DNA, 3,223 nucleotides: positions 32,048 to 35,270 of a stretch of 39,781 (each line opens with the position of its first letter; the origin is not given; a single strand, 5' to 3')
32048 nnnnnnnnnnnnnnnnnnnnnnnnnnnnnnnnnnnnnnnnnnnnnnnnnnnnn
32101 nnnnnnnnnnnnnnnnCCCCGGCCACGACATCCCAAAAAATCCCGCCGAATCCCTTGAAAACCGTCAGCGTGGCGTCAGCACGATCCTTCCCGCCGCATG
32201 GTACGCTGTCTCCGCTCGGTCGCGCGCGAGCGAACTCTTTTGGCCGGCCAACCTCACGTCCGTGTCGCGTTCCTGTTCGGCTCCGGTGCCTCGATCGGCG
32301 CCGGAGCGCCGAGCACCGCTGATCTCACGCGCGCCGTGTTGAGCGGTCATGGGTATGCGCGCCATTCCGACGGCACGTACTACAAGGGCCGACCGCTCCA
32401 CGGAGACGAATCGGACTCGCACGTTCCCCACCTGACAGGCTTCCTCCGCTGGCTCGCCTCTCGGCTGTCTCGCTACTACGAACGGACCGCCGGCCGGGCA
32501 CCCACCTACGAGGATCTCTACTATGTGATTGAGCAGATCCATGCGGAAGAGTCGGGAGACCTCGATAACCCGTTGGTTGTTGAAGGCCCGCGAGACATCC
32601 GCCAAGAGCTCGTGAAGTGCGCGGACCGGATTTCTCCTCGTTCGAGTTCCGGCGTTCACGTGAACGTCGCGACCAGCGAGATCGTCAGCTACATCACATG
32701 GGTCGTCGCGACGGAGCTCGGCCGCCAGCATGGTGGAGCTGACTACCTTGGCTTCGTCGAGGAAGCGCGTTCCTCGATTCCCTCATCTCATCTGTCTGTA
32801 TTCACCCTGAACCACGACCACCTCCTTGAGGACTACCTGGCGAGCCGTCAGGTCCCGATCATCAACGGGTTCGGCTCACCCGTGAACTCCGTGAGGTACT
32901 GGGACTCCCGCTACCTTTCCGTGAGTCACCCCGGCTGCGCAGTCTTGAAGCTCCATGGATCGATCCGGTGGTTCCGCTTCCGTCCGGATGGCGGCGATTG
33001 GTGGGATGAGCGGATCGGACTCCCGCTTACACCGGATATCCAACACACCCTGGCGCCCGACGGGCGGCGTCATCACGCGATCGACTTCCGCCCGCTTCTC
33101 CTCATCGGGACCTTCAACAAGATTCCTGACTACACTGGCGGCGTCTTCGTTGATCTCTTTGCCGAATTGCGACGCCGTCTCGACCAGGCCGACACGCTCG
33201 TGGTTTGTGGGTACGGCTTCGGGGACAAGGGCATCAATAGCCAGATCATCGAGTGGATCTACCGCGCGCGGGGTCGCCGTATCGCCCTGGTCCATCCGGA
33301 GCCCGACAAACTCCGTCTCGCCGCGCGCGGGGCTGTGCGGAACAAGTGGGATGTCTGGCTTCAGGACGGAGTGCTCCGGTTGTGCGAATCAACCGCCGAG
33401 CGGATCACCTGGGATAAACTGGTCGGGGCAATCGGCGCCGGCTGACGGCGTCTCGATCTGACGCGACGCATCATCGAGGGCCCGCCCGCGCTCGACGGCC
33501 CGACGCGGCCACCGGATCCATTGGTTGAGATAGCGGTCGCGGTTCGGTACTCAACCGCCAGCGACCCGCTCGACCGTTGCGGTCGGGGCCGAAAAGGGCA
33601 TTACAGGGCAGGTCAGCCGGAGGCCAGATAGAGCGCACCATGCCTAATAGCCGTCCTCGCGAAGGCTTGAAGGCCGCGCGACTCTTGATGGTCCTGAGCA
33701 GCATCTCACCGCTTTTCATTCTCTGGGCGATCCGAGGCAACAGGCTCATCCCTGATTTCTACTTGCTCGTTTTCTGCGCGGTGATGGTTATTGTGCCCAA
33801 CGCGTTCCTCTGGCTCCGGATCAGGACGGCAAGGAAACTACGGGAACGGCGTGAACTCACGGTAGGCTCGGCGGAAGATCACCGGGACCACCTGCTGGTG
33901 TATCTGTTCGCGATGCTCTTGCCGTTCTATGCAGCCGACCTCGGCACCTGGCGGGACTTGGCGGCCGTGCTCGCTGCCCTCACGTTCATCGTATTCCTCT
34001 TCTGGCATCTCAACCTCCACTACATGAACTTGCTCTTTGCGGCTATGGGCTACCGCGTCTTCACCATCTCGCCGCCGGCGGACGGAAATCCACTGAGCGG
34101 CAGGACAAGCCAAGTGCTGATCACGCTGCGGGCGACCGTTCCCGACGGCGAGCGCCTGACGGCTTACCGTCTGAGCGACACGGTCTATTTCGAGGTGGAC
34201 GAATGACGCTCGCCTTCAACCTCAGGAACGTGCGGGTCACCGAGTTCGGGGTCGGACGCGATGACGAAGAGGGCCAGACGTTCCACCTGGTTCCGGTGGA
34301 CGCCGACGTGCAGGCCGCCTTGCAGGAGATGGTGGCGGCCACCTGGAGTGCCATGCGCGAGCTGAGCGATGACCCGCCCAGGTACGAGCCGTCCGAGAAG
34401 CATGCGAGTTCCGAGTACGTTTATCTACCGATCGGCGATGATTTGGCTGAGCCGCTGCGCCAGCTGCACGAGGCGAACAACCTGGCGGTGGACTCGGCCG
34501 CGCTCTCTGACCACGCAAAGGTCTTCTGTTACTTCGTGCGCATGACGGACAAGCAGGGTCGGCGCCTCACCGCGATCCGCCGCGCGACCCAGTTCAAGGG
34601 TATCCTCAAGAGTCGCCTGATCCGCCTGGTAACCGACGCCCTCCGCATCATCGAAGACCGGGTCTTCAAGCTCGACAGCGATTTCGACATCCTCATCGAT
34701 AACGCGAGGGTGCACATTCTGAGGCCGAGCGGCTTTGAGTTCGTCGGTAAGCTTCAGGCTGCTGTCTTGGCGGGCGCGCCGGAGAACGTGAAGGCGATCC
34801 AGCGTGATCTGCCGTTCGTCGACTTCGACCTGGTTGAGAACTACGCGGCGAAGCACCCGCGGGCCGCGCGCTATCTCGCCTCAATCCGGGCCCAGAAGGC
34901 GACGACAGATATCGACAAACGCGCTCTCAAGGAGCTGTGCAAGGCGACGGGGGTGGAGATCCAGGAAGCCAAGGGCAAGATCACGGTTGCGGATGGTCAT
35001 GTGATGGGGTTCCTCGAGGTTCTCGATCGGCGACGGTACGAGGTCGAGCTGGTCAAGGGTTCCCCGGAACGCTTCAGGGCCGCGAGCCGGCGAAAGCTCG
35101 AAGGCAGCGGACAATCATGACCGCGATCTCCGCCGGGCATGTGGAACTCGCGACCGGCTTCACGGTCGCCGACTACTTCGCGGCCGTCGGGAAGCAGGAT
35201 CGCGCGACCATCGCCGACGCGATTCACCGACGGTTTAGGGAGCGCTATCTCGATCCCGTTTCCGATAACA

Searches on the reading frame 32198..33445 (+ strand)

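Call 72: search_protein_families(library=padloc, proteins=[window:32198-33445:+], max_evalue=0.00001)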
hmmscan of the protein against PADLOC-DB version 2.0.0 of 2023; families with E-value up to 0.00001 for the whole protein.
window:32198-33445:+ (415 aa): 14 families
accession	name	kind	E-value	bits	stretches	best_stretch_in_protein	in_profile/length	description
PDLC04088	SIR2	-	2e-16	58.1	1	198-261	173-237/390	-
PDLC02414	Aga_SIR2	-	1.3e-14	52.3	1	181-371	102-263/313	-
PDLC04093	SIR2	-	8e-14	49.4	1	181-260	134-216/395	-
PDLC04081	SIR2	-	1.4e-13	48.8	1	196-373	135-305/345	-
PDLC02408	Aga_SIR2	-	4.3e-13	47.1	1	196-260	146-205/343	Class II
PDLC04087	SIR2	-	1.9e-11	41.5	1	197-356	131-276/343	-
PDLC04084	SIR2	-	4.4e-11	40.7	1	198-350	179-327/414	-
PDLC04094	SIR2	-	3.3e-08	31.2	0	155-260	108-212/399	-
PDLC04078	SIR2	-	1.6e-07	29.3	0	291-365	40-114/171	-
PDLC04096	SIR2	-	4.1e-07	27.7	0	197-357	21-165/230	-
PDLC04083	SIR2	-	4.7e-07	27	0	179-349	112-286/371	-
PDLC04085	SIR2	-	3e-06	24.3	0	202-370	203-384/463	-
PDLC04092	SIR2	-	4.2e-06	24.3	0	198-261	118-178/318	-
PDLC04090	SIR2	-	6.8e-06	23.5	0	302-363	286-348/426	-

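Call 86: search_protein_families(library=pfam, proteins=[window:32198-33445:+], max_evalue=0.001)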
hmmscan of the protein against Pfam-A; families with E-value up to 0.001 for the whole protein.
window:32198-33445:+ (415 aa): 1 family
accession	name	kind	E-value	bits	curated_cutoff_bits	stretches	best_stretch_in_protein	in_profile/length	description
PF13289.12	SIR2_2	-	6.7e-09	36.4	24.5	1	200-258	2-52/141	SIR2-like domain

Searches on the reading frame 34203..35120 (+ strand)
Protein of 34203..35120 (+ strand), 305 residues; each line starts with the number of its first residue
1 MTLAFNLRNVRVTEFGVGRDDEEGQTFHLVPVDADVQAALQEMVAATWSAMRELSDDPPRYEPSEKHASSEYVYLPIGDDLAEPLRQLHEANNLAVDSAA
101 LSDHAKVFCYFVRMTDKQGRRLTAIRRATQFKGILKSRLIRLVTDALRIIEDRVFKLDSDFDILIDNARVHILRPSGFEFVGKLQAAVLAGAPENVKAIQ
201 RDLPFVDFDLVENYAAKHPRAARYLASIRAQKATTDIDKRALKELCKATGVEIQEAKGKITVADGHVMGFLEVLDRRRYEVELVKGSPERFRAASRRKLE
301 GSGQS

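Call 86: search_protein_families(library=pfam, proteins=[window:34203-35120:+], max_evalue=0.001)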
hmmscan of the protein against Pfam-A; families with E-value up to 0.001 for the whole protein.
window:34203-35120:+ (305 aa): 1 family
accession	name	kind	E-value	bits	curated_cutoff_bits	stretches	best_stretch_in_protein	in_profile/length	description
PF16162.10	KwaB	-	6.4e-09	36.5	26.3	1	106-281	3-183/186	Kiwa protein KwaB-like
